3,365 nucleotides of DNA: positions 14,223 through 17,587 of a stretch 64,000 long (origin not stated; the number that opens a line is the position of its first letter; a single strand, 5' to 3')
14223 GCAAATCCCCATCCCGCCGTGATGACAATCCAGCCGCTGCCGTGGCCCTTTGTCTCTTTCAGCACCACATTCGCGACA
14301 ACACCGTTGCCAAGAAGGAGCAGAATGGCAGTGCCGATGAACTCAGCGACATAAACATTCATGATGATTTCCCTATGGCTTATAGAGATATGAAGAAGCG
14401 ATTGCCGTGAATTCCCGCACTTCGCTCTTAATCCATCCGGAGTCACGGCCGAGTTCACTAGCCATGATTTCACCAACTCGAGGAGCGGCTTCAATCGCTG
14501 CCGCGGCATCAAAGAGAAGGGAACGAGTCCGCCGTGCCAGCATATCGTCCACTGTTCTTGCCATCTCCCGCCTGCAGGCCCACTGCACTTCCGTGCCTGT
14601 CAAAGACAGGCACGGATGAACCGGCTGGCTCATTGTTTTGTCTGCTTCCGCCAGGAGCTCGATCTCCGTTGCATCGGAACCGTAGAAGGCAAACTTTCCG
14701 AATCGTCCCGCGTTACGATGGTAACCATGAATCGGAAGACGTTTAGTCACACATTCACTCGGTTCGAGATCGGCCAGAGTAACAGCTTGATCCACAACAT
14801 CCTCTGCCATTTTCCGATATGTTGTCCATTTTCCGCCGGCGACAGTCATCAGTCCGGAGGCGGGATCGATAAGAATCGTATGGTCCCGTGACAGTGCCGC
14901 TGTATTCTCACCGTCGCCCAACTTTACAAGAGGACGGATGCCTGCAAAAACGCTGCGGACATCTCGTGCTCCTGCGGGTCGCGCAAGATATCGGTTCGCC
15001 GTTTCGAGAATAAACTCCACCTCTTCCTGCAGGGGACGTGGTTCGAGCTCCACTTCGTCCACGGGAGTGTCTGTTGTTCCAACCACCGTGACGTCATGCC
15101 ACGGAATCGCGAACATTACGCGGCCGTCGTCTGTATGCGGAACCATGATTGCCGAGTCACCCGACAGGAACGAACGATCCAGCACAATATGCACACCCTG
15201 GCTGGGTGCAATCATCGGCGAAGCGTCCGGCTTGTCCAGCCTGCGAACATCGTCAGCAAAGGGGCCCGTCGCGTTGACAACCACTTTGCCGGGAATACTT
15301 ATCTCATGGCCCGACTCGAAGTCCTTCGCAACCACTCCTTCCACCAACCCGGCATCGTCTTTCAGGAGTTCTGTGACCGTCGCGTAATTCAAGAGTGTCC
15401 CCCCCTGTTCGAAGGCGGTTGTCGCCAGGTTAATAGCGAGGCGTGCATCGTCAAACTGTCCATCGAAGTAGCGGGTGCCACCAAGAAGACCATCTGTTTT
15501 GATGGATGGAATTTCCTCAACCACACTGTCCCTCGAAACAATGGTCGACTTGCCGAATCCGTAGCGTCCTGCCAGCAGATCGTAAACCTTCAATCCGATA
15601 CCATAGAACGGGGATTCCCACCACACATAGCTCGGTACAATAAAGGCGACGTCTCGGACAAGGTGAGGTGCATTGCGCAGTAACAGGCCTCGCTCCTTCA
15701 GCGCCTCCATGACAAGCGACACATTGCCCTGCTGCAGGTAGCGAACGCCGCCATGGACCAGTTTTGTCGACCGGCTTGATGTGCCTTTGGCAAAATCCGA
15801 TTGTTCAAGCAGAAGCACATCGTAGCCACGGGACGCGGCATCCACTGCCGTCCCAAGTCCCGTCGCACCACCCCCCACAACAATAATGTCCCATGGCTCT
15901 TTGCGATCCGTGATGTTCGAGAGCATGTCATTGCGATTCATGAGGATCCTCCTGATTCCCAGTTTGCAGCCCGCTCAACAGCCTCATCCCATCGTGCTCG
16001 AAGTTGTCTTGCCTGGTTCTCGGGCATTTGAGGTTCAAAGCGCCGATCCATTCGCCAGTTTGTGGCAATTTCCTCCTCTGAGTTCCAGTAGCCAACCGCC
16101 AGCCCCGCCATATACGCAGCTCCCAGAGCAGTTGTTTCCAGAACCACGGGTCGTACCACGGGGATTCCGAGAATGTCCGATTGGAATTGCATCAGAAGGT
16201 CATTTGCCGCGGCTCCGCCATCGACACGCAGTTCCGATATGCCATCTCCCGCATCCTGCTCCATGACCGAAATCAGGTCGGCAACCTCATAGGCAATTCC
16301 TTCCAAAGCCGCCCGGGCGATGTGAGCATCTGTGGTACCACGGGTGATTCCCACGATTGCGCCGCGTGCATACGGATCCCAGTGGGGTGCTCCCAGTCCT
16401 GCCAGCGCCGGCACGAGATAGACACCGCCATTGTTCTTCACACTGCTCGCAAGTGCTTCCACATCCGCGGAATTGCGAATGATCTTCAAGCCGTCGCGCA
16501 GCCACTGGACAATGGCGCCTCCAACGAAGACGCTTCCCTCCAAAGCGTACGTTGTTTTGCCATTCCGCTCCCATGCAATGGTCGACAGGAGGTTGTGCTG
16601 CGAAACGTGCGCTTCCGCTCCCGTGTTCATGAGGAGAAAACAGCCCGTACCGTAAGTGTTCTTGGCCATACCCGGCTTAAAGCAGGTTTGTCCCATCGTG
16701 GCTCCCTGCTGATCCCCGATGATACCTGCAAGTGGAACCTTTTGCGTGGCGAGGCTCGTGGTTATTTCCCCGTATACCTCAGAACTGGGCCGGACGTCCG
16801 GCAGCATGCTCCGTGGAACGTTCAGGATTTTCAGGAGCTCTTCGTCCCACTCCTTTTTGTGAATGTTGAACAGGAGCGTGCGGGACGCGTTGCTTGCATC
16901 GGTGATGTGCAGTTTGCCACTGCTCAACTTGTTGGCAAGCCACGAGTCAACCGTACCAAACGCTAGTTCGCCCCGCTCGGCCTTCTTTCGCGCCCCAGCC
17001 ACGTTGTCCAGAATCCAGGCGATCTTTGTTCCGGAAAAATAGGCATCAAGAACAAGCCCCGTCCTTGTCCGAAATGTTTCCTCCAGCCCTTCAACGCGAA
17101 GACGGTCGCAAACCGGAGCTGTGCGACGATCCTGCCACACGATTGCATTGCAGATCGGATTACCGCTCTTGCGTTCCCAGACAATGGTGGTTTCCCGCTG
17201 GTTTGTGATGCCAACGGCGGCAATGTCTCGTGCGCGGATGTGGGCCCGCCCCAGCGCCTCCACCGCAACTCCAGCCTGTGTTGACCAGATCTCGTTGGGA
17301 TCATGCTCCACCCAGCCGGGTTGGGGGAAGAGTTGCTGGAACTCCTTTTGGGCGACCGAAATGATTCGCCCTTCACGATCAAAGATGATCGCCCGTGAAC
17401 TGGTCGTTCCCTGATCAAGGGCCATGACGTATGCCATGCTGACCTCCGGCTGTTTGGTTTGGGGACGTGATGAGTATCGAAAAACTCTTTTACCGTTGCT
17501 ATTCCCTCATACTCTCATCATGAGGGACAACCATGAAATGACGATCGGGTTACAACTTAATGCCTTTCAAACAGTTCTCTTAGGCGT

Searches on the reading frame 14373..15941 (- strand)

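Call 51: search_protein_families(library=pfam, proteins=[window:14373-15941:-], max_evalue=0.00001)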
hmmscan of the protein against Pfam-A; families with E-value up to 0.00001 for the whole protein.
window:14373-15941:- (522 aa): 4 families
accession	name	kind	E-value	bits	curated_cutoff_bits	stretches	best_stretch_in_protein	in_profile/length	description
PF01266.30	DAO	-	4.5e-55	188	27.9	1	18-375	1-352/353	FAD dependent oxidoreductase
PF16901.10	DAO_C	-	6.4e-20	71.7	31.4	1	419-500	39-122/126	C-terminal domain of alpha-glycerophosphate oxidase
PF12831.13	FAD_oxidored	-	1.2e-08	35.2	27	1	18-62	1-45/416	FAD dependent oxidoreductase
PF00890.30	FAD_binding_2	-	5.5e-08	32.9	20.4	0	18-58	1-41/414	FAD binding domain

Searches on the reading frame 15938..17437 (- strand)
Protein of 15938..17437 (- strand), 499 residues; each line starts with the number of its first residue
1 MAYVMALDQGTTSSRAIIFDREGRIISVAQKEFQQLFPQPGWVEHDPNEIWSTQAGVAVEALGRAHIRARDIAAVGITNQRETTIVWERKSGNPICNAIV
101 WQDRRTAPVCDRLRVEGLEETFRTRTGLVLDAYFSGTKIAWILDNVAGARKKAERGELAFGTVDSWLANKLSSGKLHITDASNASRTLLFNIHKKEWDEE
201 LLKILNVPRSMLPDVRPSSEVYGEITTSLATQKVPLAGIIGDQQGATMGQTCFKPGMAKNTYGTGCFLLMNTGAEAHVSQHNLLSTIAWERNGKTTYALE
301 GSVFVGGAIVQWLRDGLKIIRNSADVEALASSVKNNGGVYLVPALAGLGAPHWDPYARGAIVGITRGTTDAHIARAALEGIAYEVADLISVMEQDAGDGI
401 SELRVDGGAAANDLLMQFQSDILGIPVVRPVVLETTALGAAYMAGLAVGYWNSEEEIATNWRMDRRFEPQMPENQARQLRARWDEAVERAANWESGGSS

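Call 51: search_protein_families(library=pfam, proteins=[window:15938-17437:-], max_evalue=0.00001)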
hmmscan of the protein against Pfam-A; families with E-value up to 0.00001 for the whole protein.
window:15938-17437:- (499 aa): 2 families
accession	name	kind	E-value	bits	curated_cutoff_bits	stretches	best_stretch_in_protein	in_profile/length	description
PF00370.27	FGGY_N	-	6.7e-78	262.1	28.8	1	3-249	1-245/245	FGGY family of carbohydrate kinases, N-terminal domain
PF02782.22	FGGY_C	-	2.4e-43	148.7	27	1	259-447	2-197/198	FGGY family of carbohydrate kinases, C-terminal domain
